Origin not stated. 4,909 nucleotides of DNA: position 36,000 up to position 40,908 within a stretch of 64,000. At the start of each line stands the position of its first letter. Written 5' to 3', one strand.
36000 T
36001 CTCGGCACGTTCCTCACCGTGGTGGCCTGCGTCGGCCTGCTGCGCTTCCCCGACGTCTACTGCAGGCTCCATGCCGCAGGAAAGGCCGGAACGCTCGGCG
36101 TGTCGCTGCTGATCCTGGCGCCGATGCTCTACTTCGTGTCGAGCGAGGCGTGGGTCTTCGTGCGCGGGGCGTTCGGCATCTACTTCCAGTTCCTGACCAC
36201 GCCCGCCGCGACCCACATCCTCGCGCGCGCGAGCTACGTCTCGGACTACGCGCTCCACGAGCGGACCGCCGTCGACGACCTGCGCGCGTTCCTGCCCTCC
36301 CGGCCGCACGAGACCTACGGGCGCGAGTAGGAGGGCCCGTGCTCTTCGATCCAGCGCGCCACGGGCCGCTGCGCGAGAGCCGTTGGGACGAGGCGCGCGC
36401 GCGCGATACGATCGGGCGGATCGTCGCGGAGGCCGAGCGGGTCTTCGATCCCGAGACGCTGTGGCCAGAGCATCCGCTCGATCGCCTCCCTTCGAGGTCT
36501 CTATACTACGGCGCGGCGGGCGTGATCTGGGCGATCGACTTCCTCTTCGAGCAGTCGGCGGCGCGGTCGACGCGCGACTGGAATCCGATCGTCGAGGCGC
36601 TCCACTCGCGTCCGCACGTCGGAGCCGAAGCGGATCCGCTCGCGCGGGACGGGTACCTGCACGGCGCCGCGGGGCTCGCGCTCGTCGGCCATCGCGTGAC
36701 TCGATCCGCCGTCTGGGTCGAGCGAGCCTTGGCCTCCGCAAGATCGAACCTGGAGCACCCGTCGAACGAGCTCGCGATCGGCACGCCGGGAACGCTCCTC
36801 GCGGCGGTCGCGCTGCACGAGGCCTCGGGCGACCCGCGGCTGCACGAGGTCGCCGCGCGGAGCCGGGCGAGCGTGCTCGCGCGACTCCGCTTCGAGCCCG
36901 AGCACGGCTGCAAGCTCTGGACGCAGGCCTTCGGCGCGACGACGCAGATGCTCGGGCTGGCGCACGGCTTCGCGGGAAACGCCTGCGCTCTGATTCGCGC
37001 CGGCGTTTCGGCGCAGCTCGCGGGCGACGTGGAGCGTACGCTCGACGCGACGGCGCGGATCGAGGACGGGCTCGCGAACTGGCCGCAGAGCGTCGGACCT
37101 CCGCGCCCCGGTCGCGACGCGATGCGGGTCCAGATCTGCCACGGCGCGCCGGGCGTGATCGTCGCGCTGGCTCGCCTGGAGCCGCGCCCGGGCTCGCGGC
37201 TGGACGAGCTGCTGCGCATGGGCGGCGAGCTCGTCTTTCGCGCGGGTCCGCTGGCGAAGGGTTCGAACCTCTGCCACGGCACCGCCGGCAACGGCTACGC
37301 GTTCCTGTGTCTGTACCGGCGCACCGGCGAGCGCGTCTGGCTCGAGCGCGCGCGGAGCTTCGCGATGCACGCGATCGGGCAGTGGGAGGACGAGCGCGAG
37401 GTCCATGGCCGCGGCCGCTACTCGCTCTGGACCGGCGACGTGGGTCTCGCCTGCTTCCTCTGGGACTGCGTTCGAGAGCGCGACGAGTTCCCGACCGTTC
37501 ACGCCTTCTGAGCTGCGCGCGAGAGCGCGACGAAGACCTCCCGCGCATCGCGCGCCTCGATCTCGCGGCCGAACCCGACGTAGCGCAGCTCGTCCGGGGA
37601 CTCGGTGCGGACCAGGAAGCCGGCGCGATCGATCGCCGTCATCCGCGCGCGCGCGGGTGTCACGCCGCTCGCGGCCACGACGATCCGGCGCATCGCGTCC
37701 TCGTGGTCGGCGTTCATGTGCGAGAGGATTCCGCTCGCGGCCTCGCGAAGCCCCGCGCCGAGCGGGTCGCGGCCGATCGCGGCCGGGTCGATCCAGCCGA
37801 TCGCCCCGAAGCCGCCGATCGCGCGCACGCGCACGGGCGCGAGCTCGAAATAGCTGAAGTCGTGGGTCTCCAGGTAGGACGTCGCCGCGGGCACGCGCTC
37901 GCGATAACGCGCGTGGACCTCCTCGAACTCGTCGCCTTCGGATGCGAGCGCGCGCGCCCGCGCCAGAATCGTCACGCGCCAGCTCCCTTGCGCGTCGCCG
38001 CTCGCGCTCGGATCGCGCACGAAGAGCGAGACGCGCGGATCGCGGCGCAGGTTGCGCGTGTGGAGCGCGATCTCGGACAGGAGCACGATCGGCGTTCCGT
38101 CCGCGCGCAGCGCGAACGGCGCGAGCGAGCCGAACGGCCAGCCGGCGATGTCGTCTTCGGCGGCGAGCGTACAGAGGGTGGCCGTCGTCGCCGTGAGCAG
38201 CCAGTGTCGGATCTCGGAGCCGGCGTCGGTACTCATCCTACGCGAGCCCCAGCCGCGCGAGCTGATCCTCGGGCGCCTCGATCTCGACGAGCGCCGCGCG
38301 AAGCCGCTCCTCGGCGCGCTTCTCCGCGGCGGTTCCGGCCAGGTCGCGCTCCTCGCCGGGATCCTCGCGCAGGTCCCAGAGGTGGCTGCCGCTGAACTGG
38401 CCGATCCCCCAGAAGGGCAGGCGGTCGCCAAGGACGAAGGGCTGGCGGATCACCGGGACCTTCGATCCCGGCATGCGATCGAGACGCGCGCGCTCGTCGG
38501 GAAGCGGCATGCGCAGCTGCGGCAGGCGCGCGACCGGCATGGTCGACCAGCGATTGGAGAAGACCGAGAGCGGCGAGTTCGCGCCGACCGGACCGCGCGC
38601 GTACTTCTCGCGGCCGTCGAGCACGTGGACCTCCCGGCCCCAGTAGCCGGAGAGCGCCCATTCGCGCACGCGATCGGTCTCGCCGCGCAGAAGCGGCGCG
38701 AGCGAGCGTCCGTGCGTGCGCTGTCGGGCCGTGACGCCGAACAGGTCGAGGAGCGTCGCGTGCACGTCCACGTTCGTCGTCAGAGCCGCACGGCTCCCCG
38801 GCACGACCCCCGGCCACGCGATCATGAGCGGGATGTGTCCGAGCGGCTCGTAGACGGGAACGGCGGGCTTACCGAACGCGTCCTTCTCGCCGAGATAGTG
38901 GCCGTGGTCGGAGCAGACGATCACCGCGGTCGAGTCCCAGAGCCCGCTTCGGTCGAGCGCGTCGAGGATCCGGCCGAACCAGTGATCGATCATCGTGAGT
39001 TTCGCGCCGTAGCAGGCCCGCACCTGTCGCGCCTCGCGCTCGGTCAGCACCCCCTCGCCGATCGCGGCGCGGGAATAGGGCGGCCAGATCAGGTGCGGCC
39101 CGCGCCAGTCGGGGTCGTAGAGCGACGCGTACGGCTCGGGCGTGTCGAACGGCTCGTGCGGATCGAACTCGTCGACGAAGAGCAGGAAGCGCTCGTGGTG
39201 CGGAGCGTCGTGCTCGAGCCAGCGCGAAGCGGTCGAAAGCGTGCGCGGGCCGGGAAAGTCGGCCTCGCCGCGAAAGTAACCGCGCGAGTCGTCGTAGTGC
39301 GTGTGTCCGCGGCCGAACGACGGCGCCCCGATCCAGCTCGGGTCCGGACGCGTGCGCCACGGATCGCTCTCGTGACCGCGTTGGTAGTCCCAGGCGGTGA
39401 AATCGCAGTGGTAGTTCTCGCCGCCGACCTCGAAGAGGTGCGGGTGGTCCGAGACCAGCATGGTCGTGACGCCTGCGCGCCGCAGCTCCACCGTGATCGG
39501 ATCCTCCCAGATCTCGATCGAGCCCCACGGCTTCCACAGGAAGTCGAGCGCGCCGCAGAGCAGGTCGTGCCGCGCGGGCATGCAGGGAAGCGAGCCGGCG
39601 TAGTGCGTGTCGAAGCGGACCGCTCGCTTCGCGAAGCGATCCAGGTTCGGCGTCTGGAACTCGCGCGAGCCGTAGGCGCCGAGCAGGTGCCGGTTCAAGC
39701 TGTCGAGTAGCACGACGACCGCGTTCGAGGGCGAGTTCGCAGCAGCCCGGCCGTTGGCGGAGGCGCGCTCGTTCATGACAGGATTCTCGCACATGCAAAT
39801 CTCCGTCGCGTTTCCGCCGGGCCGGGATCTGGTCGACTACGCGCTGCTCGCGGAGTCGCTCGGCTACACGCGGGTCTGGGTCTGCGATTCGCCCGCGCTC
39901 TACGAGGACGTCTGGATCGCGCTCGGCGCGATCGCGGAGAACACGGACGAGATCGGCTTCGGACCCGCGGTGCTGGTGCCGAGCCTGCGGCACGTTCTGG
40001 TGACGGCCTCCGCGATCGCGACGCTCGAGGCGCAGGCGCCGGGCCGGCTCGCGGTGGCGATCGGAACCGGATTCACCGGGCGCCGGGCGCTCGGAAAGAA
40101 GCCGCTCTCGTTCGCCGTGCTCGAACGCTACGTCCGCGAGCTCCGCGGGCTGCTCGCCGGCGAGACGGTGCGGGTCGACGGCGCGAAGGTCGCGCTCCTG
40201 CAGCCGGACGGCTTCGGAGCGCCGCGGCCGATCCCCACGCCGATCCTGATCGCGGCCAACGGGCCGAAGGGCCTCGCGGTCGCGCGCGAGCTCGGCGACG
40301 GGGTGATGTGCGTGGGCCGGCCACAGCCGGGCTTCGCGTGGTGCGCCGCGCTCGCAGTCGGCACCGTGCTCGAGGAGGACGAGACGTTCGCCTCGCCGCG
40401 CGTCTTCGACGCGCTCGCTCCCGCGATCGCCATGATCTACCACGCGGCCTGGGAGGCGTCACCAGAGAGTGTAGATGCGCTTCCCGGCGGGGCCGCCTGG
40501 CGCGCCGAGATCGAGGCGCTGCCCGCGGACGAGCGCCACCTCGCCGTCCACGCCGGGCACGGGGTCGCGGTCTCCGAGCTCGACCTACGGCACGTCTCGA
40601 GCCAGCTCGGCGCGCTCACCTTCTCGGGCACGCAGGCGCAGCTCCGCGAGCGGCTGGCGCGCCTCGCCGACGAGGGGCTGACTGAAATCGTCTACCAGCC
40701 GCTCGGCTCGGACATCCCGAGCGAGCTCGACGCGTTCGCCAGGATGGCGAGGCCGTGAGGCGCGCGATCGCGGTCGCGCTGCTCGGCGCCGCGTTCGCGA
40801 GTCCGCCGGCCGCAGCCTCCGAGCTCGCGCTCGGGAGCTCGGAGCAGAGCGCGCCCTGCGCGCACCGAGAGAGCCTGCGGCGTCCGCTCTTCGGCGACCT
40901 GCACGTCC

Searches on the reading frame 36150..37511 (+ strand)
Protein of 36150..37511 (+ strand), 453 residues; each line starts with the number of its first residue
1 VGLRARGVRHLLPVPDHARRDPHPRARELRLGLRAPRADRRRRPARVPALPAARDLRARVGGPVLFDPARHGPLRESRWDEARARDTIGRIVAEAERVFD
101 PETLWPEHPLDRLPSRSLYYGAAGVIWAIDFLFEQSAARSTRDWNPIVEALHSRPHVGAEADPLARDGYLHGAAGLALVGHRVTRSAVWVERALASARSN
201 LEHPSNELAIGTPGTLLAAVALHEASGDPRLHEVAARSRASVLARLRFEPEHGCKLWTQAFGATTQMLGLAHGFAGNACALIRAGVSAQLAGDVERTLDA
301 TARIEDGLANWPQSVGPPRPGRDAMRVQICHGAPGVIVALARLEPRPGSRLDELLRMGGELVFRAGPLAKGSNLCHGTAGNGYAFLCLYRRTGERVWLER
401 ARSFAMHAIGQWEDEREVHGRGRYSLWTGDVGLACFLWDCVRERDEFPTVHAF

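Call 63: search_protein_families(library=pfam, proteins=[window:36150-37511:+], max_evalue=0.0001)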
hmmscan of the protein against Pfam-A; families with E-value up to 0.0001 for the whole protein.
window:36150-37511:+ (453 aa): 1 family
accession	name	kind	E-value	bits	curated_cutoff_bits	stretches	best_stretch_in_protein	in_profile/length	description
PF05147.19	LANC_like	-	5.7e-26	91.4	23.2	1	117-445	6-342/350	Lanthionine synthetase C-like protein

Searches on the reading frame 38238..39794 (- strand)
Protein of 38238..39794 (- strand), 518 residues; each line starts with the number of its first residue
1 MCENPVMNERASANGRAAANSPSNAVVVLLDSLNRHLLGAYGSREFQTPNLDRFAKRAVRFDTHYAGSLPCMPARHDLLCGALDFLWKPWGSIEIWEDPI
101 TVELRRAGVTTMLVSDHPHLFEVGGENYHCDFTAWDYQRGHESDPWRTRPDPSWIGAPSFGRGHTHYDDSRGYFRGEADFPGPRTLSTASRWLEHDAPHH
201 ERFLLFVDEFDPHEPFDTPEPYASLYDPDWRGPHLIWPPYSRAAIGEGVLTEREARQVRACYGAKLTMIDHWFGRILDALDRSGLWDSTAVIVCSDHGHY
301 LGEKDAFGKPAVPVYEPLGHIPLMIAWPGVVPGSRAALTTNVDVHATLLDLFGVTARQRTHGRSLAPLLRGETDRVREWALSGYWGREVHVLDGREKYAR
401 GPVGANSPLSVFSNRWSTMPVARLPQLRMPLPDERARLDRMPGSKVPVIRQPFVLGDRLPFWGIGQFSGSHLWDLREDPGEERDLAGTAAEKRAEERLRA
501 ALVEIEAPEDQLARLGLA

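Call 63: search_protein_families(library=pfam, proteins=[window:38238-39794:-], max_evalue=0.0001)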
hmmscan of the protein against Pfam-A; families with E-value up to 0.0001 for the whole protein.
window:38238-39794:- (518 aa): 3 families
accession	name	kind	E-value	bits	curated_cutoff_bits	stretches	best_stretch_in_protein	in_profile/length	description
PF00884.28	Sulfatase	-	5.7e-31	108.4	25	1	24-354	2-301/301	Sulfatase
PF16347.10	SGSH_C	-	2.8e-10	41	29.3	1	314-380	11-80/154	N-sulphoglucosamine sulphohydrolase, C-terminal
PF01663.27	Phosphodiest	-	3.6e-08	33.8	23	1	254-299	183-221/342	Type I phosphodiesterase / nucleotide pyrophosphatase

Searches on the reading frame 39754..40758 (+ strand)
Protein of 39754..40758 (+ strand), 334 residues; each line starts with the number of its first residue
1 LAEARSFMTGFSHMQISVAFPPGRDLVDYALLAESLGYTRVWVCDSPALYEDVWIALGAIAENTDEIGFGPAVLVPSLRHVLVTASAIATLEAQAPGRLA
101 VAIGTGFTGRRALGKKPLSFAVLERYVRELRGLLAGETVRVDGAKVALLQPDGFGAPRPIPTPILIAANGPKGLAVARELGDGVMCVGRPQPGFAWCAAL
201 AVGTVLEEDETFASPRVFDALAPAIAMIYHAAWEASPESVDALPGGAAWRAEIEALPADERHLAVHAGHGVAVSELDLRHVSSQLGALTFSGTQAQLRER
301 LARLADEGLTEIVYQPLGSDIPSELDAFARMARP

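Call 63: search_protein_families(library=pfam, proteins=[window:39754-40758:+], max_evalue=0.0001)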
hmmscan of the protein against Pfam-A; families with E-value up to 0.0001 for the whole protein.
window:39754-40758:+ (334 aa): 1 family
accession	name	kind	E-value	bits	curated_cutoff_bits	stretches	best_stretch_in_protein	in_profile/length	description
PF00296.26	Bac_luciferase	-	6e-35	121.5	27.9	1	21-310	20-313/314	Luciferase-like monooxygenase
